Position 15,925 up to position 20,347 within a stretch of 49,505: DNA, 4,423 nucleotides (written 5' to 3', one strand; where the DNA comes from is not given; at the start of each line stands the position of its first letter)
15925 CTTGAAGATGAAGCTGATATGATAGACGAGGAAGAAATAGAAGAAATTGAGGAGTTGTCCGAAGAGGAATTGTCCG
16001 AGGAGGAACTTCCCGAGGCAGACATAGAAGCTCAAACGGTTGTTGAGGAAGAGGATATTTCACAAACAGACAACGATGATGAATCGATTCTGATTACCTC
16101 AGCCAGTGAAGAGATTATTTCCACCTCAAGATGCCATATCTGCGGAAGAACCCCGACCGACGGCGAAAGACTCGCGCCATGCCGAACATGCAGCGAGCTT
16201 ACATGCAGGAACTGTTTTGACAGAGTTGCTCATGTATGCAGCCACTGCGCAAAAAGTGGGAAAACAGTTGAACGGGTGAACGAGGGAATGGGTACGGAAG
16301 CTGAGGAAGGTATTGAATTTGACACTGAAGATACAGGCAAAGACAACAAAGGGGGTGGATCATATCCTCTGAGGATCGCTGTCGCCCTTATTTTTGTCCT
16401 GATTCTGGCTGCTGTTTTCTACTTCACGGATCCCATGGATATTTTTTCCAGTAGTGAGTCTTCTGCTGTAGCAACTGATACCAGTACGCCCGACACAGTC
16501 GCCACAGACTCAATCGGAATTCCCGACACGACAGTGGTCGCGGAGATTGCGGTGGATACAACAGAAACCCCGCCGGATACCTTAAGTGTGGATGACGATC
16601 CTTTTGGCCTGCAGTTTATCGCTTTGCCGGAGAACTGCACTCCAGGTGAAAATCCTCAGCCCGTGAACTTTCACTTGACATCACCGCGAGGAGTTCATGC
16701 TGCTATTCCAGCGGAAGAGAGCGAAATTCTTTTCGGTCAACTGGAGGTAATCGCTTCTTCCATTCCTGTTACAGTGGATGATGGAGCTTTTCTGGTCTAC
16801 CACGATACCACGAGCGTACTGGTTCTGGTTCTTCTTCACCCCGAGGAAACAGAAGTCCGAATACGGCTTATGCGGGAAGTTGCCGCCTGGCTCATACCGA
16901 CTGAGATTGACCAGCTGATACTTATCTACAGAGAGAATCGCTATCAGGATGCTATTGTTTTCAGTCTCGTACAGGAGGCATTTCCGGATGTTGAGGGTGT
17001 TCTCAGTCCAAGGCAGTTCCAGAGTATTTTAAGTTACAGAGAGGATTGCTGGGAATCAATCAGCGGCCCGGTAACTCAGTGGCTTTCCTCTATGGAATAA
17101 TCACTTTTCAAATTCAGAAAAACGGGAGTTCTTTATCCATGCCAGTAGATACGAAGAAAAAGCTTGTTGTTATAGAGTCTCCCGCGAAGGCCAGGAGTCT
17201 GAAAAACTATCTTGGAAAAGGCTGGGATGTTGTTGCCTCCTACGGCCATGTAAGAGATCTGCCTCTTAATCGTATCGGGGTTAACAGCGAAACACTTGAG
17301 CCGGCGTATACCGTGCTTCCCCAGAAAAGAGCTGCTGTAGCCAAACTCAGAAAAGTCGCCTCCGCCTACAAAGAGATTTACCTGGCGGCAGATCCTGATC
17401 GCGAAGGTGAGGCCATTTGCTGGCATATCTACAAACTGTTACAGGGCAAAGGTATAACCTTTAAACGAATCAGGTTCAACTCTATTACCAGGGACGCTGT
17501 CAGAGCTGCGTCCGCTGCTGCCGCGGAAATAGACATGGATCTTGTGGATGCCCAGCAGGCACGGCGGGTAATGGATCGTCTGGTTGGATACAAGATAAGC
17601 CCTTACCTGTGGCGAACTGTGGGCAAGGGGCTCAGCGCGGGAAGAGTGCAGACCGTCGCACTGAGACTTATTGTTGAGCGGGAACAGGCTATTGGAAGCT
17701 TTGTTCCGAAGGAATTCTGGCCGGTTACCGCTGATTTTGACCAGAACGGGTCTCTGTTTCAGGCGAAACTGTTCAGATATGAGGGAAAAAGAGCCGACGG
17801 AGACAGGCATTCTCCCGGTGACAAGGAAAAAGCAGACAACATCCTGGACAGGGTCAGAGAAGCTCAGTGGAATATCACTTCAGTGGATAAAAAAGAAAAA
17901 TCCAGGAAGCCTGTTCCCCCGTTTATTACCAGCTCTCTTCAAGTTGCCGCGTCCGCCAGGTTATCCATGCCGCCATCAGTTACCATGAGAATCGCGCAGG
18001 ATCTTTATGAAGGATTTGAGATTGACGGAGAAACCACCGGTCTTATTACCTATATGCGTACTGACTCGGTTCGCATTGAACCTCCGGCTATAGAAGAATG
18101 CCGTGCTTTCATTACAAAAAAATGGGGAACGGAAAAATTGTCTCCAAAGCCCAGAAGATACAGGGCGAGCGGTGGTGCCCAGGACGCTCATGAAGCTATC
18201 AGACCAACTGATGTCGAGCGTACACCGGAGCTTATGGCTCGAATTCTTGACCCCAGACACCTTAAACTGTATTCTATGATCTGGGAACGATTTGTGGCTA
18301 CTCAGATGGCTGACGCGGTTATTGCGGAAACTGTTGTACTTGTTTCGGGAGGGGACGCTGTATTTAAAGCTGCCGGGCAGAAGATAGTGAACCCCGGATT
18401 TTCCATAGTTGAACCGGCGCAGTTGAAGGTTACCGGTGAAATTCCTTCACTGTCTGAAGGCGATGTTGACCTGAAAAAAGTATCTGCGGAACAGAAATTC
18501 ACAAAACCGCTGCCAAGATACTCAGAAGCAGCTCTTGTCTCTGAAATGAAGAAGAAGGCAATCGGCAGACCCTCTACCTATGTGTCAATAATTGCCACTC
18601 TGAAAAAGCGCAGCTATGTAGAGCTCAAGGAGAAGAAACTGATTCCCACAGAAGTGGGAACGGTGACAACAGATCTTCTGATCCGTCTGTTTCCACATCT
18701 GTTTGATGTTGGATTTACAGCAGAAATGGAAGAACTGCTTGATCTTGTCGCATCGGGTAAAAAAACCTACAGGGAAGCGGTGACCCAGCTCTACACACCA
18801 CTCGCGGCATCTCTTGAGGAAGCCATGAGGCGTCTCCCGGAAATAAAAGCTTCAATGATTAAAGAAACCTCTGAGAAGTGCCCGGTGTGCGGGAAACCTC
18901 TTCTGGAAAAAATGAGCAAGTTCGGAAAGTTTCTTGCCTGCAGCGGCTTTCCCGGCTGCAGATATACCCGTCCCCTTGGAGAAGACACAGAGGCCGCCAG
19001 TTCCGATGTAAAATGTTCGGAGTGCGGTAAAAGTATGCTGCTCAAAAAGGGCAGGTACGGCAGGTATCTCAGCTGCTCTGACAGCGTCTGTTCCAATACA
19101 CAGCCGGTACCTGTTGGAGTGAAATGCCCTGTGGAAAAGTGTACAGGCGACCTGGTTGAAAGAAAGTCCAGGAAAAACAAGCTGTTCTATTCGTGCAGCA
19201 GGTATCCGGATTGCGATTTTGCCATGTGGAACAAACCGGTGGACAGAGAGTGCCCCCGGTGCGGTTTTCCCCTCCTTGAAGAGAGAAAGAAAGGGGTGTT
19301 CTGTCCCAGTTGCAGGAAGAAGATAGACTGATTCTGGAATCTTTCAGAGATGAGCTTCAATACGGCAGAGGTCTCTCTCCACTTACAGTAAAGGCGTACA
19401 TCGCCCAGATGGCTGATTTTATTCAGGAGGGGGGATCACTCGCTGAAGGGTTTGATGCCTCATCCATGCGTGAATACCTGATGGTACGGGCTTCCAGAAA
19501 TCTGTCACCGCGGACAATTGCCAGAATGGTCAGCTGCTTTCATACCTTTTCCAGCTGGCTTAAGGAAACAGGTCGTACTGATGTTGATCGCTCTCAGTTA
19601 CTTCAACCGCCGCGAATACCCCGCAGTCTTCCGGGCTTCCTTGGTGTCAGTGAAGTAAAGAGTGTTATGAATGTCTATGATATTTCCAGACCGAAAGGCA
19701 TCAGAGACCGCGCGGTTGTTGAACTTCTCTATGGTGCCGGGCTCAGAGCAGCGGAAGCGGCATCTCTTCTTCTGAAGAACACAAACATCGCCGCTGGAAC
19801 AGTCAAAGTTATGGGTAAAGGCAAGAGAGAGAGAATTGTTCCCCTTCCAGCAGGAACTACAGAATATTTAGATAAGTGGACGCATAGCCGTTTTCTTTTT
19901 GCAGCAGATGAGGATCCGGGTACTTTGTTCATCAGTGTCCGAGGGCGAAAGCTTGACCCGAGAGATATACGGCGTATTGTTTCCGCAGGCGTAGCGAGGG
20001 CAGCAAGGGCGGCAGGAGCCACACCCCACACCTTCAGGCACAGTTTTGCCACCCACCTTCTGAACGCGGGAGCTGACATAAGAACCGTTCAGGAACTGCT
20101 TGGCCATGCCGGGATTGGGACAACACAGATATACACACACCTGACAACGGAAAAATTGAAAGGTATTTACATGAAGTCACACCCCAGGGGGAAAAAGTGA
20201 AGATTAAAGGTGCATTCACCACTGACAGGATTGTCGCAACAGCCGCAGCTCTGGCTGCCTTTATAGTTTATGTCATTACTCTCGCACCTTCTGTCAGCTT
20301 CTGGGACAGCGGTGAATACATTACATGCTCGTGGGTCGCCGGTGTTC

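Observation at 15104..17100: MglA-type GTPase translationally coupled to a membrane protein with a ribosomal L7/L12-CTD-like domain and a 4xCxxC zinc module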

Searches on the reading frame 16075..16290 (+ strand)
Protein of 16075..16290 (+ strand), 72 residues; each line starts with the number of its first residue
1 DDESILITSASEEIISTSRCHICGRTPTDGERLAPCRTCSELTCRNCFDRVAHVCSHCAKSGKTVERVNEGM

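Call 65: search_protein_families(library=pfam, alignment_id=A5, max_evalue=1)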
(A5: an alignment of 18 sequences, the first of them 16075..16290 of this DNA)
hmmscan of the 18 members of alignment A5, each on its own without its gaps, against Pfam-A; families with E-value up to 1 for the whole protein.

A. member 1, window:16075-16290:+ (72 aa): 4 families
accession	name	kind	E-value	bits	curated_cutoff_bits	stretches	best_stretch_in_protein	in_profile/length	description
PF14569.12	zf-UDP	-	0.03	14.8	27.1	1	17-59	8-57/78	Zinc-binding RING-finger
PF18912.6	DZR_2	-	0.066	13.5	27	0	18-61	8-45/56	Double zinc ribbon domain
PF01363.27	FYVE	-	0.078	13.5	27.8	1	16-57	7-48/67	FYVE zinc finger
PF22586.1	ANCHR-like_BBOX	-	0.25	11.9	27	1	20-49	2-26/39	ANCHR-like B-box zinc-binding domain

B. families by the number of members that match (of 18 scanned): 23 families
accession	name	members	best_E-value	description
PF01363.27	FYVE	17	0.00083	FYVE zinc finger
PF22586.1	ANCHR-like_BBOX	15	0.00063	ANCHR-like B-box zinc-binding domain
PF18912.6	DZR_2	15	0.049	Double zinc ribbon domain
PF14445.12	Prok-RING_2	13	0.0041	Prokaryotic RING finger family 2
PF05290.17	Baculo_IE-1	11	0.0015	Baculovirus immediate-early protein (IE-0)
PF14447.12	Prok-RING_4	9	0.0056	Prokaryotic RING finger family 4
PF14569.12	zf-UDP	9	0.025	Zinc-binding RING-finger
PF13639.12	zf-RING_2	9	0.086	Ring finger domain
PF14446.12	Prok-RING_1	5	0.23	Prokaryotic RING finger family 1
PF02207.25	zf-UBR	2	0.022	Putative zinc finger in N-recognin (UBR box)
PF16744.11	zf-RING_15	2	0.11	KIAA1045 RING finger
PF24452.1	DUF7568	2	0.13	Family of unknown function (DUF7568)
PF00098.28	zf-CCHC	2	0.15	Zinc knuckle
PF15913.10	Furin-like_2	1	0.0043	Furin-like repeat, cysteine-rich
PF13913.12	zf-C2HC_2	1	0.068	zinc-finger of a C2HC-type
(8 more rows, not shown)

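Call 66: search_solved_structures(query=A5, max_evalue=10, show_alignments=1)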
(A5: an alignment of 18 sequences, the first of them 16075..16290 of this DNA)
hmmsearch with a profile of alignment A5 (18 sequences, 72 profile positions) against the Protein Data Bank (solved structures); distinct sequences matched with E-value up to 10: 20.
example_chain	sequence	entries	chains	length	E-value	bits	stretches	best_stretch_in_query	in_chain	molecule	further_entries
2jz6_A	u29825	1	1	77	0.003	20.7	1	13-32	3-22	50S ribosomal protein L28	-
1wjv_A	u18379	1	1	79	0.17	15.1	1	19-63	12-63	Cell growth regulating nucleolar protein LYAR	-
2yvr_A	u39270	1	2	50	0.18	15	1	35-48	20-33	Transcription intermediary factor 1-beta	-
8alz_A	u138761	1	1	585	0.26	14.5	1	17-45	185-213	Activating signal cointegrator 1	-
5i1r_A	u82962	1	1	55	0.53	13.5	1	29-70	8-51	Nucleocapsid protein p7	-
7qca_LMM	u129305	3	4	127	0.65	13.2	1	21-60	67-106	Ubiquitin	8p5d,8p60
1vfy_A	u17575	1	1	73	0.78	13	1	15-46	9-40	PHOSPHATIDYLINOSITOL-3-PHOSPHATE BINDING FYVE DOMAIN OF PROTEIN VPS27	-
3jbn_Af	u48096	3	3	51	0.82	12.9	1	32-61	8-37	60S ribosomal protein eL40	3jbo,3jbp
1wev_A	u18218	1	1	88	0.92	12.7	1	19-49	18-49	RIKEN cDNA 1110020M19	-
1hyi_A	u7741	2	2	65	0.94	12.7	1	16-51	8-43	ENDOSOME-ASSOCIATED PROTEIN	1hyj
1weo_A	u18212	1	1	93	1.3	12.3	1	19-59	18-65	cellulose synthase, catalytic subunit (IRX3)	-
5efk_B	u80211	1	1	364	1.4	12.1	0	7-41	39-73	Hdac6 protein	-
2csh_A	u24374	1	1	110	1.7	11.9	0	26-52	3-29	Zinc finger protein 297B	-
6pzo_A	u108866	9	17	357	2.2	11.5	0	7-41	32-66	Hdac6 protein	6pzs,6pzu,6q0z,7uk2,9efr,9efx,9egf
3j79_f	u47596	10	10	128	3.3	10.9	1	32-61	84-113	60S ribosomal protein eL40 | Ubiquitin-60S ribosomal protein L40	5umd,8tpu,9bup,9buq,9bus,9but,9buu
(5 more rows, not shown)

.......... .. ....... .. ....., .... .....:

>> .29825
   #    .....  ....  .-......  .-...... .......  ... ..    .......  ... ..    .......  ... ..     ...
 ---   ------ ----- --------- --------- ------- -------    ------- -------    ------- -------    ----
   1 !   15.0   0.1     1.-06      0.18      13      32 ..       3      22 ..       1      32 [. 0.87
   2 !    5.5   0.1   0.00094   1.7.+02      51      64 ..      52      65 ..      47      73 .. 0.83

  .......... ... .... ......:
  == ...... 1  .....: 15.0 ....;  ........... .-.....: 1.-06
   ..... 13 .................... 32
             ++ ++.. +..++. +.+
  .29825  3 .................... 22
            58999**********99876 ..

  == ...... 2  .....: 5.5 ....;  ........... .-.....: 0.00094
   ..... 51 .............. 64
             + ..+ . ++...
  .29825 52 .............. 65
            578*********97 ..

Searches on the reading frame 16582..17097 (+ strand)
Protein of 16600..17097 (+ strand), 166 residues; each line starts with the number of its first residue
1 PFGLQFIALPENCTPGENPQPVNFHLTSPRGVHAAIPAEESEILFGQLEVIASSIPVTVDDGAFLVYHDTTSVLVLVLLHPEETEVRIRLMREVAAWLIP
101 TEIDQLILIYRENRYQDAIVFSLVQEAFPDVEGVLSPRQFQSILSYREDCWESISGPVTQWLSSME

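Call 3: search_protein_families(library=pfam, proteins=[window:16600-17097:+], max_evalue=10)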
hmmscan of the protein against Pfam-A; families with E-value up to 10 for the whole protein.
window:16600-17097:+ (166 aa): 0 families

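Call 54: search_solved_structures(query=A4, max_evalue=10, show_alignments=0)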
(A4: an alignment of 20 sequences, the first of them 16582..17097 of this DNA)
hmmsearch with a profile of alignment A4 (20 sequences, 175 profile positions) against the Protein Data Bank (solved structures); distinct sequences matched with E-value up to 10: 4.
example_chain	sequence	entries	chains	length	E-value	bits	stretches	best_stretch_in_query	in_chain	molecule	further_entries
6wvs_A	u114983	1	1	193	0.14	15.1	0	20-58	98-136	DeNovoTIM15 hyperstable de novo TIM barrel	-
2gai_A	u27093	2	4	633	0.17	14.8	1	101-143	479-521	DNA topoisomerase I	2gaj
7p12_A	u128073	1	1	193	0.36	13.8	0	19-58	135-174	DeNovoTIM13-SB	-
6yqx_A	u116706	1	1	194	0.42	13.5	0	19-58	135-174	de novo designed TIM barrel DeNovoTIM13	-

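Call 55: search_protein_families(library=pfam, alignment_id=A4, max_evalue=10)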
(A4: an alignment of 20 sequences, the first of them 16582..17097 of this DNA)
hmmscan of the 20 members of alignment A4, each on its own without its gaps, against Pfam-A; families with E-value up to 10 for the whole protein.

A. member 1, window:16582-17097:+ (172 aa): 0 families

B. families by the number of members that match (of 20 scanned): 7 families
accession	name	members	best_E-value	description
PF24959.1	FH3_FHOD1-3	1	0.056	FHOD1/3 FH3 domain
PF03000.19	NPH3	1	0.096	NPH3 family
PF20373.3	DUF6668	1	0.14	Family of unknown function (DUF6668)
PF22024.2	VP16-like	1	0.14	Major capsid protein VP16-like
PF22505.1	RNase_J_b_CASP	1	0.18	Ribonuclease J, beta-CASP domain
PF11354.13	DUF3156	1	0.28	Protein of unknown function (DUF3156)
PF24039.1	DUF7348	1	0.29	Domain of unknown function (DUF7348)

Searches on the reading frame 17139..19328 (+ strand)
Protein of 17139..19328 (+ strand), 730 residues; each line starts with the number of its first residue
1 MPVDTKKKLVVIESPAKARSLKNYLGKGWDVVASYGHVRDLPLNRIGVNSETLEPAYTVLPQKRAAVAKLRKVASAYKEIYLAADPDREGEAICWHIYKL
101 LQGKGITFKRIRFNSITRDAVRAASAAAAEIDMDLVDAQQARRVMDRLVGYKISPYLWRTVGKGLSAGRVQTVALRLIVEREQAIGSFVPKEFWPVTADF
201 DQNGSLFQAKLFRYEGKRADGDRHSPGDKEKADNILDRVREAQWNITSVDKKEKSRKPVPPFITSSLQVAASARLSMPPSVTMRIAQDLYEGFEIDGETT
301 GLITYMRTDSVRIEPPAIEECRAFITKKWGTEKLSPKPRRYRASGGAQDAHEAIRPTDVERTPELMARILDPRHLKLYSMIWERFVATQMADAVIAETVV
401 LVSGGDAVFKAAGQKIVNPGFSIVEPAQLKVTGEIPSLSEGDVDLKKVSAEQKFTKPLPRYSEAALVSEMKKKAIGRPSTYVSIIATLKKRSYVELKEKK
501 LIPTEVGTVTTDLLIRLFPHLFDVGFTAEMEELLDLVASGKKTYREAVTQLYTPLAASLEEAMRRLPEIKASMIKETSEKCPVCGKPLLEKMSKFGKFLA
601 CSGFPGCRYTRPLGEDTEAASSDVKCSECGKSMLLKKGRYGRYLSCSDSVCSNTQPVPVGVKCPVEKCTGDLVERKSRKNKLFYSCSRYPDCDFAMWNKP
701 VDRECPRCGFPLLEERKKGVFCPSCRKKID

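Call 9: search_protein_families(library=pfam, proteins=[window:17139-19328:+], max_evalue=0.001)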
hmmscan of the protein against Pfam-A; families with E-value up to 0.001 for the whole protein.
window:17139-19328:+ (730 aa): 6 families
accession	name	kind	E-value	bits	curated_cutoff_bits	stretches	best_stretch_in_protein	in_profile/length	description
PF01131.25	Topoisom_bac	-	2.7e-114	382.8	35.1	1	131-547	2-409/411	DNA topoisomerase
PF01396.24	Zn_ribbon_Top1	-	9.5e-31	105.8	32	3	579-613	2-36/39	Topoisomerase DNA binding C4 zinc finger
PF01751.28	Toprim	-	7.5e-19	68.1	23.1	1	8-116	1-96/96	Toprim domain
PF06677.18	Auto_anti-p27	-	1.9e-06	28.3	24.1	1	702-725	15-39/40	Sjogren's syndrome/scleroderma autoantigen 1 (Autoantigen p27)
PF13240.11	Zn_Ribbon_1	-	4e-05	23.7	25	0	698-712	9-23/23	zinc-ribbon domain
PF13248.11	Zn_ribbon_3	-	0.00091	19.1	27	0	704-725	4-22/26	zinc-ribbon domain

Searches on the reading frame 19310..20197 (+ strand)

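Call 9: search_protein_families(library=pfam, proteins=[window:19310-20197:+], max_evalue=0.001)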
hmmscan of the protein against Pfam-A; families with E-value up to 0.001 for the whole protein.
window:19310-20197:+ (296 aa): 3 families
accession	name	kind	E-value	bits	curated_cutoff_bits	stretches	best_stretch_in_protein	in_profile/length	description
PF00589.27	Phage_integrase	-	5.1e-43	147.2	27.1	1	113-280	5-170/172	Phage integrase family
PF02899.23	Phage_int_SAM_1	-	1.3e-07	32.2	22.3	1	9-86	1-81/83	Phage integrase, N-terminal SAM-like domain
PF13495.12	Phage_int_SAM_4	-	2.4e-05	25.1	27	1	8-86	1-80/85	Phage integrase, N-terminal SAM-like domain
